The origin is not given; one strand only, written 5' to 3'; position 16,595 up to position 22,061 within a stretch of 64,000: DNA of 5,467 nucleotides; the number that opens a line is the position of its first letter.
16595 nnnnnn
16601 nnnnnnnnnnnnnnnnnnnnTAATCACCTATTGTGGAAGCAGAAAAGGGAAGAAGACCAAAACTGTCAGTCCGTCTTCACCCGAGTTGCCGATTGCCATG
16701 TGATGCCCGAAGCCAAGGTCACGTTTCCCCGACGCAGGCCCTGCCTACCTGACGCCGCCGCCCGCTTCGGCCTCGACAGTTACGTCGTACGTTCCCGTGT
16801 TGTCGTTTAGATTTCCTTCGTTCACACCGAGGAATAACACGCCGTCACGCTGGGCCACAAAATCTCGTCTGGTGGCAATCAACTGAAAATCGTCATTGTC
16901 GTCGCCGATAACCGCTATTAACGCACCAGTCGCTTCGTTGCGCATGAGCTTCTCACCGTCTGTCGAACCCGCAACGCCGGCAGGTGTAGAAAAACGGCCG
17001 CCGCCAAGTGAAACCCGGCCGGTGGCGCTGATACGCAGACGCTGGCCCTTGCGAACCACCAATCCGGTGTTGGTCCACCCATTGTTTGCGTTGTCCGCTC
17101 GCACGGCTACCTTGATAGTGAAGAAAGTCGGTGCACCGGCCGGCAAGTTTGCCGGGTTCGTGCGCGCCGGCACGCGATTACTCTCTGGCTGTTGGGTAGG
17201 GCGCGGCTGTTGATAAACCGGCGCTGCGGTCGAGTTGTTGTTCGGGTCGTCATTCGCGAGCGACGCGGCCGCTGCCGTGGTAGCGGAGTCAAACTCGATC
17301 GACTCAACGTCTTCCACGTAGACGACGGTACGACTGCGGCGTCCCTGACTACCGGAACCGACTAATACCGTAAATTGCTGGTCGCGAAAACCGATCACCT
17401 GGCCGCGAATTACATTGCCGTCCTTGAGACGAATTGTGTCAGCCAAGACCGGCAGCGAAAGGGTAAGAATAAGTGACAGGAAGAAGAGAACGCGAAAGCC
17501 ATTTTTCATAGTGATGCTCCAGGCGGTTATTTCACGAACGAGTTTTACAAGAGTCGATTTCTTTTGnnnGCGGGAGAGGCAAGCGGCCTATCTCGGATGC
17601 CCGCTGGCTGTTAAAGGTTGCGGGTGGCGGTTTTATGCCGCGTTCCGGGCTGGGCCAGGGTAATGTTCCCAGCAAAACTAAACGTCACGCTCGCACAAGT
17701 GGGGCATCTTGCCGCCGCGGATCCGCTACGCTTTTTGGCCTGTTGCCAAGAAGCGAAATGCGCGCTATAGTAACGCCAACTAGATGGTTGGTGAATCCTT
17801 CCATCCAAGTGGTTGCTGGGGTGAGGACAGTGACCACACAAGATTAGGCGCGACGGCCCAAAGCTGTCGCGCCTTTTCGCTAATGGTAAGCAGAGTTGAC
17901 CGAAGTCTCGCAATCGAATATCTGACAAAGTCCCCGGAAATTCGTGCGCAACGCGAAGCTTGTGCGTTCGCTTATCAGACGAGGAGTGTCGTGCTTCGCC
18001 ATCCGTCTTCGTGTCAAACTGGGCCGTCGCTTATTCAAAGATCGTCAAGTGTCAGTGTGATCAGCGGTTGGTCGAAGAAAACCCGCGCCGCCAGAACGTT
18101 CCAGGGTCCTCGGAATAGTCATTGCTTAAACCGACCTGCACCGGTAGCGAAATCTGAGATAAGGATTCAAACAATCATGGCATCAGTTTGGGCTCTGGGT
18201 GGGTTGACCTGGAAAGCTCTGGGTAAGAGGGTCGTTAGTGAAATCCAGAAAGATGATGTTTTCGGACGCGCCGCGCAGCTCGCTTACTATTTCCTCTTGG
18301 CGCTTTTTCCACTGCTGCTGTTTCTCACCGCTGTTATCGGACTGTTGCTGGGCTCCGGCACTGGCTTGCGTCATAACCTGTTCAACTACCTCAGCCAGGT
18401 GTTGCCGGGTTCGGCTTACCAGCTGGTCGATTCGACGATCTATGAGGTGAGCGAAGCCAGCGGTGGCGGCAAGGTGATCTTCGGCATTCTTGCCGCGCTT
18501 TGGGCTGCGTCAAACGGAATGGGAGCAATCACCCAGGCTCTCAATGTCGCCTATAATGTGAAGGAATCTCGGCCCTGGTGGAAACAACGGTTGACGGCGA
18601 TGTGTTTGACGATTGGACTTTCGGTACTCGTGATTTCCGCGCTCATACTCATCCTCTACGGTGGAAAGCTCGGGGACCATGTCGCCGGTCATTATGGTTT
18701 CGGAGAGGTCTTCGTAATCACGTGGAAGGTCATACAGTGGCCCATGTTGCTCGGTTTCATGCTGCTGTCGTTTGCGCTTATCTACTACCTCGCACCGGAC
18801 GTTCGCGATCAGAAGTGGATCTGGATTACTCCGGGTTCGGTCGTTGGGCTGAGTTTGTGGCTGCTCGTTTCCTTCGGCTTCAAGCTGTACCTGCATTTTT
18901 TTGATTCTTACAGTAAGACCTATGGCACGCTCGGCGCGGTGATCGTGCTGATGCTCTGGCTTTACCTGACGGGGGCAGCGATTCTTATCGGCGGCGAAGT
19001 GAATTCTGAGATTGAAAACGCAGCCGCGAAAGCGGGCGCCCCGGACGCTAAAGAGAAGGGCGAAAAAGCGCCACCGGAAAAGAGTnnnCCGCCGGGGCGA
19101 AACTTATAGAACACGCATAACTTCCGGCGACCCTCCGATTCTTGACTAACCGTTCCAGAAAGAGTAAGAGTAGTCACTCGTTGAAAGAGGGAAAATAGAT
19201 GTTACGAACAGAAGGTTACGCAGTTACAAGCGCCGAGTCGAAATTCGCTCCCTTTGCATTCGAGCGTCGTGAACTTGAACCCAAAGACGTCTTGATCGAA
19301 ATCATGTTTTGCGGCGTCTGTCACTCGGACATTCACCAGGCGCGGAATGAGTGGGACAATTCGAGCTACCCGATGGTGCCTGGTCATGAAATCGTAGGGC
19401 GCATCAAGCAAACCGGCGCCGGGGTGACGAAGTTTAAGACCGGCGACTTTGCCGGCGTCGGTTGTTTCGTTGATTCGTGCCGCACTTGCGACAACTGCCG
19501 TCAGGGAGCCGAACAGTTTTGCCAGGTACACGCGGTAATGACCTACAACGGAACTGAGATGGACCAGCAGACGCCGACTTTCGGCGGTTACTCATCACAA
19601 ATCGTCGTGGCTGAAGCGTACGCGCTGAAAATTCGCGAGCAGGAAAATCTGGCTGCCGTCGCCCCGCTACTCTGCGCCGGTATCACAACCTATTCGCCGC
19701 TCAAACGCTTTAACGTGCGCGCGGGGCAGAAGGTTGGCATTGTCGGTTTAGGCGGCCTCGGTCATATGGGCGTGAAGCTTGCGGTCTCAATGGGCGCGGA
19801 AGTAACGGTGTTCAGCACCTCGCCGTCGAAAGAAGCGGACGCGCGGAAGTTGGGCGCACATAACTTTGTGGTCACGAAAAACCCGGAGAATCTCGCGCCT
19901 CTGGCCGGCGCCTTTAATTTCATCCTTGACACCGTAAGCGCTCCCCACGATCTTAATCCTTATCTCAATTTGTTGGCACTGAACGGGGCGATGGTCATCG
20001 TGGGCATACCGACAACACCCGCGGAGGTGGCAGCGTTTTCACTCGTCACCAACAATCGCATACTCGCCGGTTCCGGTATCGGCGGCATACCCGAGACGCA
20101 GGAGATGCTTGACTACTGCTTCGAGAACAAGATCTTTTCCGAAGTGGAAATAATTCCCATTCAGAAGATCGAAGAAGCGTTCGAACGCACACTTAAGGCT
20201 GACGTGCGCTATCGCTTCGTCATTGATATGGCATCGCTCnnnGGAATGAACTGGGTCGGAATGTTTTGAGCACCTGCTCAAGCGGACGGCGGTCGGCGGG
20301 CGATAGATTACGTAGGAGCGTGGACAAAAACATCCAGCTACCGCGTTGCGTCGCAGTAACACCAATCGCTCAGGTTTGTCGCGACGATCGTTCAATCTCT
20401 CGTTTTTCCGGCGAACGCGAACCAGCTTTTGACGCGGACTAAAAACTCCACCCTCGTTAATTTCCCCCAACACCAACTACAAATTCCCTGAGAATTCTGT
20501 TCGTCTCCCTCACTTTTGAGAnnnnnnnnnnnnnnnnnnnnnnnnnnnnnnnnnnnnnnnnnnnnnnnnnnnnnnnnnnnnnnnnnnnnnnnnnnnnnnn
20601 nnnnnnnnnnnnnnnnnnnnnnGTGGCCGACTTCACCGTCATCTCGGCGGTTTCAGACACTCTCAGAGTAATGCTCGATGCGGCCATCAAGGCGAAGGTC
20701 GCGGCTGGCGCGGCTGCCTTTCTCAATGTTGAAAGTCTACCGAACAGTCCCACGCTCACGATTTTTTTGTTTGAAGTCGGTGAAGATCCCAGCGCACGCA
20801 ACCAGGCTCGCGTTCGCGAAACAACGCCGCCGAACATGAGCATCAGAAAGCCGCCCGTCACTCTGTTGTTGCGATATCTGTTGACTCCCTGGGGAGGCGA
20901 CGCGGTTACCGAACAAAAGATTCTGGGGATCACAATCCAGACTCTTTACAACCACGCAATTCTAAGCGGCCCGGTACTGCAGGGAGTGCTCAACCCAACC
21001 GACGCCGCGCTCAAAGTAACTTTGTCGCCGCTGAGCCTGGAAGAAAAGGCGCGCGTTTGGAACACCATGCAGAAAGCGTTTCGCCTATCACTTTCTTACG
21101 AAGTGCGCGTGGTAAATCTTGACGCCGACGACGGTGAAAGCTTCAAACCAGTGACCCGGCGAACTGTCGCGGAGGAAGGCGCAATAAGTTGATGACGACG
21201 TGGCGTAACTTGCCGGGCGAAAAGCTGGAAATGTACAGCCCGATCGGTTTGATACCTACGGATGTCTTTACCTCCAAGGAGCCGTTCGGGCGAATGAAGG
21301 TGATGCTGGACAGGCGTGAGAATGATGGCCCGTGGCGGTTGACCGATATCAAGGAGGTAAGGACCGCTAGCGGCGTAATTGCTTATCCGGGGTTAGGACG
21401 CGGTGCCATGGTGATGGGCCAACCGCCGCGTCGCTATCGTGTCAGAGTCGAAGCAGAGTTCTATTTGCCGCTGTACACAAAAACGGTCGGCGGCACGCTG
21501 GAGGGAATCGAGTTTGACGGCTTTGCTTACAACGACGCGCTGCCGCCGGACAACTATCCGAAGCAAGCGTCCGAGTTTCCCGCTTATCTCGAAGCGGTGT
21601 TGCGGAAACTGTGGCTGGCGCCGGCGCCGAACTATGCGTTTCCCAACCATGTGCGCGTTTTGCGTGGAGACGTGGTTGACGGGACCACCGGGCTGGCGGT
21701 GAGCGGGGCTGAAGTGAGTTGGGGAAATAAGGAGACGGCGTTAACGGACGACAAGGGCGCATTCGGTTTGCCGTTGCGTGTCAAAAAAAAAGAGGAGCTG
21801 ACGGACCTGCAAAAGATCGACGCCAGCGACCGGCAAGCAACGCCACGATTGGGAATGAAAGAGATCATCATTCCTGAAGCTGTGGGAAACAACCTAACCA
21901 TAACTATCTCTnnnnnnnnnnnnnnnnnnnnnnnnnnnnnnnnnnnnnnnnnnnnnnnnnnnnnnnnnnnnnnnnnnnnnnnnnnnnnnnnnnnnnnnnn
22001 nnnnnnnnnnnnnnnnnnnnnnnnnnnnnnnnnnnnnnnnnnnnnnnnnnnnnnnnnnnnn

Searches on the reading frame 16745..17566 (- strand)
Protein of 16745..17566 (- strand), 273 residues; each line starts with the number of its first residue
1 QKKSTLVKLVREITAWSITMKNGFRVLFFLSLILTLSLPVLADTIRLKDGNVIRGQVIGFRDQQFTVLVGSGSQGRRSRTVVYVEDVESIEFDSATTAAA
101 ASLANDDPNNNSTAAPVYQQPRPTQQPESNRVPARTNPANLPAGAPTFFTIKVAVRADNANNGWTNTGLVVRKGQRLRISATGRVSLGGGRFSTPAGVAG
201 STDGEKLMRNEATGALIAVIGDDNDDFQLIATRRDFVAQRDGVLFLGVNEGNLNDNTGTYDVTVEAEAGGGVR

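Call 80: search_protein_families(library=pfam, proteins=[window:16745-17566:-], max_evalue=0.001)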
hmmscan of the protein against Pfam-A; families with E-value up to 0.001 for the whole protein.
window:16745-17566:- (273 aa): 1 family
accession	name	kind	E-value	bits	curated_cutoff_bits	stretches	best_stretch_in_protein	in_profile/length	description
PF07828.18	PA-IL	-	0.00064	20.2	22.5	0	159-267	9-119/121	PA-IL-like protein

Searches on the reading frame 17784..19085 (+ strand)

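Call 80: search_protein_families(library=pfam, proteins=[window:17784-19085:+], max_evalue=0.001)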
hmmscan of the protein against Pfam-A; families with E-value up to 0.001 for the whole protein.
window:17784-19085:+ (434 aa): 1 family
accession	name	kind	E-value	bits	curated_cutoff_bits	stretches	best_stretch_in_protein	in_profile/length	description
PF03631.20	Virul_fac_BrkB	-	6.3e-71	239.5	33.7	1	155-413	1-258/259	Virulence factor BrkB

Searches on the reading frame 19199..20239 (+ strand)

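Call 80: search_protein_families(library=pfam, proteins=[window:19199-20239:+], max_evalue=0.001)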
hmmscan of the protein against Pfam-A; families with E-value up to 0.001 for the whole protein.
window:19199-20239:+ (347 aa): 4 families
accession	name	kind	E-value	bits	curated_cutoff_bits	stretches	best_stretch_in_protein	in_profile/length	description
PF08240.17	ADH_N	-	2.2e-24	86.1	23.5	1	28-146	2-103/104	Alcohol dehydrogenase GroES-like domain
PF00107.32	ADH_zinc_N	-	3e-21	76.1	31.8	1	186-306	1-126/129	Zinc-binding dehydrogenase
PF01262.27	AlaDh_PNT_C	-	8.5e-05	22.5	23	1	177-255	29-109/214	Alanine dehydrogenase/PNT, C-terminal domain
PF02826.25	2-Hacid_dh_C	-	0.00011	22.1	25.1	1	175-220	35-80/178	D-isomer specific 2-hydroxyacid dehydrogenase, NAD binding domain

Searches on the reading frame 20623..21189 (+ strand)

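Call 9: search_protein_families(library=pfam, proteins=[window:20623-21189:+], max_evalue=0.01)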
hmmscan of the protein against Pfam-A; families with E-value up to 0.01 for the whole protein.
window:20623-21189:+ (189 aa): 1 family
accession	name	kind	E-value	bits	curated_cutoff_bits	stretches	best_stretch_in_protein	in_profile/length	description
PF14065.11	Pvc16_N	-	1.9e-35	122.7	27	1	9-179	1-179/180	Pvc16 N-terminal domain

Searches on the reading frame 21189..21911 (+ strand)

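Call 9: search_protein_families(library=pfam, proteins=[window:21189-21911:+], max_evalue=0.01)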
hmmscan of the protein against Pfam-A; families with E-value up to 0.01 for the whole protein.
window:21189-21911:+ (241 aa): 2 families
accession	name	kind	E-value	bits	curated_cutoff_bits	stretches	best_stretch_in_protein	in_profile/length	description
PF13620.12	CarboxypepD_reg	-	0.00048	20.8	32.3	0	158-196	2-45/82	Carboxypeptidase regulatory-like domain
PF13715.12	CarbopepD_reg_2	-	0.0086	16.5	32.2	0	159-196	2-40/88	CarboxypepD_reg-like domain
